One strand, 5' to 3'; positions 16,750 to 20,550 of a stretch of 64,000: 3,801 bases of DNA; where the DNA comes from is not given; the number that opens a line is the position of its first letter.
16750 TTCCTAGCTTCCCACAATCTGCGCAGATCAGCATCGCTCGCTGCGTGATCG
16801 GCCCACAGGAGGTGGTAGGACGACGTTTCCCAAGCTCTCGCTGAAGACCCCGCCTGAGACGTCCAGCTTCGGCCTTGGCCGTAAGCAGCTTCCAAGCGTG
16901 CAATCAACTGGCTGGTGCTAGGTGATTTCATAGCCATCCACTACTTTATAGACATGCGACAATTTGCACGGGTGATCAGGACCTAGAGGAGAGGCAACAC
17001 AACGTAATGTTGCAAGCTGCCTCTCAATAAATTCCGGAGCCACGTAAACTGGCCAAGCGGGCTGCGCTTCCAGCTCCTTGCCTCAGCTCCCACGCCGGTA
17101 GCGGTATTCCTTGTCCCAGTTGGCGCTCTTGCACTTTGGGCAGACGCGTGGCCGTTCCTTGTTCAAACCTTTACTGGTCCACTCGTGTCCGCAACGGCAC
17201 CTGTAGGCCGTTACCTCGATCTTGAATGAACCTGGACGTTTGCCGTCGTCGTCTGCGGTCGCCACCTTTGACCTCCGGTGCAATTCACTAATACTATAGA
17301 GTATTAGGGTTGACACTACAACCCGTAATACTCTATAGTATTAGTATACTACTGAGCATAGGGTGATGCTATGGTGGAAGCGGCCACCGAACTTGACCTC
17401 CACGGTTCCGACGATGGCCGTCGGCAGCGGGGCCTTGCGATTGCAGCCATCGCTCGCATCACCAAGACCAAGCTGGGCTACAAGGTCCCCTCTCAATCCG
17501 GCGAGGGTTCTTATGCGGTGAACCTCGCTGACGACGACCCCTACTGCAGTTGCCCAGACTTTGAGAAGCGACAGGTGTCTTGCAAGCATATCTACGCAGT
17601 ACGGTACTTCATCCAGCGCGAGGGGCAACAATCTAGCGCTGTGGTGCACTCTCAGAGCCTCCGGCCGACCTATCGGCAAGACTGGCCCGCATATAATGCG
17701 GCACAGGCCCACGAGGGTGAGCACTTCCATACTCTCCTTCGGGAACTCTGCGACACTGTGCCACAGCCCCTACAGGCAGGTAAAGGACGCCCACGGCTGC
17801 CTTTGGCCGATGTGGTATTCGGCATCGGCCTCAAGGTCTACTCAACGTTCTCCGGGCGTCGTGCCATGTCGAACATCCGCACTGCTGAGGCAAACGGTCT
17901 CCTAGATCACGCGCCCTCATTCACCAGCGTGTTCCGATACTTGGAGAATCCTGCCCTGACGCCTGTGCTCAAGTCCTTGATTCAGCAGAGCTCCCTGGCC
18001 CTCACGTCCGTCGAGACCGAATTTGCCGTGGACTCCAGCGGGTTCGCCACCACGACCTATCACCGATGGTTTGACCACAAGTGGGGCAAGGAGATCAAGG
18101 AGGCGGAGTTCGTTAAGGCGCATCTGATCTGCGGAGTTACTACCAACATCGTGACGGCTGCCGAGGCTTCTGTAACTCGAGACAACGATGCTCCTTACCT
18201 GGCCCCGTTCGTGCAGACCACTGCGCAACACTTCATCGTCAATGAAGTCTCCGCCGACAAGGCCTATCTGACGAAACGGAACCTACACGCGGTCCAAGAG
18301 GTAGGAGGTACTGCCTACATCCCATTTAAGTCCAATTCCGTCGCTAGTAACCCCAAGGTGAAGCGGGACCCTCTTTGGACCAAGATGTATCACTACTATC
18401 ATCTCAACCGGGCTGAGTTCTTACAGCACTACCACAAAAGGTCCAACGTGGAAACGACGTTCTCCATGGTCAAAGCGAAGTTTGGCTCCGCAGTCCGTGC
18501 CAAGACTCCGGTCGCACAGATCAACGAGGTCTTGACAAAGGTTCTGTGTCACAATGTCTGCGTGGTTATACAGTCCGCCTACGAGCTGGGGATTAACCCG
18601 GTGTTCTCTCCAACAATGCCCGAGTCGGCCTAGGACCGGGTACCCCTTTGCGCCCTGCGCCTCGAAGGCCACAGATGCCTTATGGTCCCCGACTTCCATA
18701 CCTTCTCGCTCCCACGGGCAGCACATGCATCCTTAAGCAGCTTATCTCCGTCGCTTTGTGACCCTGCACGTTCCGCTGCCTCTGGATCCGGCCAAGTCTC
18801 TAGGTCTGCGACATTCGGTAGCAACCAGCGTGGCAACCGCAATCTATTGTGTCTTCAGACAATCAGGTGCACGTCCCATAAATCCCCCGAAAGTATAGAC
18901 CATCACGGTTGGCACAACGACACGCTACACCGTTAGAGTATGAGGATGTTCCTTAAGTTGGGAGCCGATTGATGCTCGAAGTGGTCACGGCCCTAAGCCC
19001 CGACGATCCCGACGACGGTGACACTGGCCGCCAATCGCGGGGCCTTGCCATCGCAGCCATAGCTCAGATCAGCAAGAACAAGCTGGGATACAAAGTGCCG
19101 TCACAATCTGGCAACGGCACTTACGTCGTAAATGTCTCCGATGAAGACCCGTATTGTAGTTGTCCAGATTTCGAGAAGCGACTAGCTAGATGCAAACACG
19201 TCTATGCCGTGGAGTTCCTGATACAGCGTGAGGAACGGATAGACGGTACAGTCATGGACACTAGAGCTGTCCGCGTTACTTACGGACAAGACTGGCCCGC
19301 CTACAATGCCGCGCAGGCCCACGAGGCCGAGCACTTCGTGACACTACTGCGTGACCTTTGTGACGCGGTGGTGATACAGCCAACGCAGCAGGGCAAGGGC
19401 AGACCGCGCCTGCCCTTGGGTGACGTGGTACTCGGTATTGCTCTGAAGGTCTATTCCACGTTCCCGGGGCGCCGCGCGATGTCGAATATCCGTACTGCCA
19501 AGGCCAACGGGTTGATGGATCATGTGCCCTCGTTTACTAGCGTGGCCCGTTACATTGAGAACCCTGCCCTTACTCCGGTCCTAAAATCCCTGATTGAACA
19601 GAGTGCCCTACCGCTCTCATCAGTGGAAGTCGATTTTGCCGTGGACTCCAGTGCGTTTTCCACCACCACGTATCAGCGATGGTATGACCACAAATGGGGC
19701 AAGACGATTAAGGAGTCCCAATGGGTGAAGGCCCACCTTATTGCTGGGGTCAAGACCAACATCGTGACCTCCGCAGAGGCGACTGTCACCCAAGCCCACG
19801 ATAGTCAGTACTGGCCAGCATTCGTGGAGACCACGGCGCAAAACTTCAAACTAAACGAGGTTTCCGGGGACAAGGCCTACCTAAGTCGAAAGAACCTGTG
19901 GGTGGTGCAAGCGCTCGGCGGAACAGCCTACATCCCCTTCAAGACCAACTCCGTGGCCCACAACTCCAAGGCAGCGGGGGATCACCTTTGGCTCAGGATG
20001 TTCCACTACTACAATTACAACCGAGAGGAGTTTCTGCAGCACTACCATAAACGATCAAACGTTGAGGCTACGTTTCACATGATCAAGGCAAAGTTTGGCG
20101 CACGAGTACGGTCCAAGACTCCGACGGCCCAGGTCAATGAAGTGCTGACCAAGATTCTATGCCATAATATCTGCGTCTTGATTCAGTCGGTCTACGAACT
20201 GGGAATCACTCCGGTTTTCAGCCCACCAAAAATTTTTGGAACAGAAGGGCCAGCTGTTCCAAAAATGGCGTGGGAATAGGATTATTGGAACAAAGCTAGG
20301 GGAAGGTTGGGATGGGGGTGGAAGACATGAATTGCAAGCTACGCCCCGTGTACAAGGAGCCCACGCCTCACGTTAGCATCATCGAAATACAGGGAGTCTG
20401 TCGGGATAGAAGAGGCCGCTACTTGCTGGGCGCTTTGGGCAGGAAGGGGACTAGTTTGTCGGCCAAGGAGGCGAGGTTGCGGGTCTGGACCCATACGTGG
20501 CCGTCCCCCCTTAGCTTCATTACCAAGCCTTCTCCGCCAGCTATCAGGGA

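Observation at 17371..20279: Two tandem, diverged SWIM-zinc-finger DDE transposase paralogues in the same orientation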

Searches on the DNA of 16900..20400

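Call 64: search_rna_families(source=window, start=16900, end=20400, threshold=evalue, max_evalue=1)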
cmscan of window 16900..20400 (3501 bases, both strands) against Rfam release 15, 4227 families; matches with E-value up to 1: 2.
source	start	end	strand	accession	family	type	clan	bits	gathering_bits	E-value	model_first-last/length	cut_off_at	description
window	17284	17346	-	RF03818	MIR7994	Gene; miRNA;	-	25.9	100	0.067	1-90/90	no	MIR7994 microRNA precursor family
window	17280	17352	-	RF04108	mir-2513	Gene; miRNA;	-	25.2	89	0.096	1-120/120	no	mir-2513 microRNA precursor family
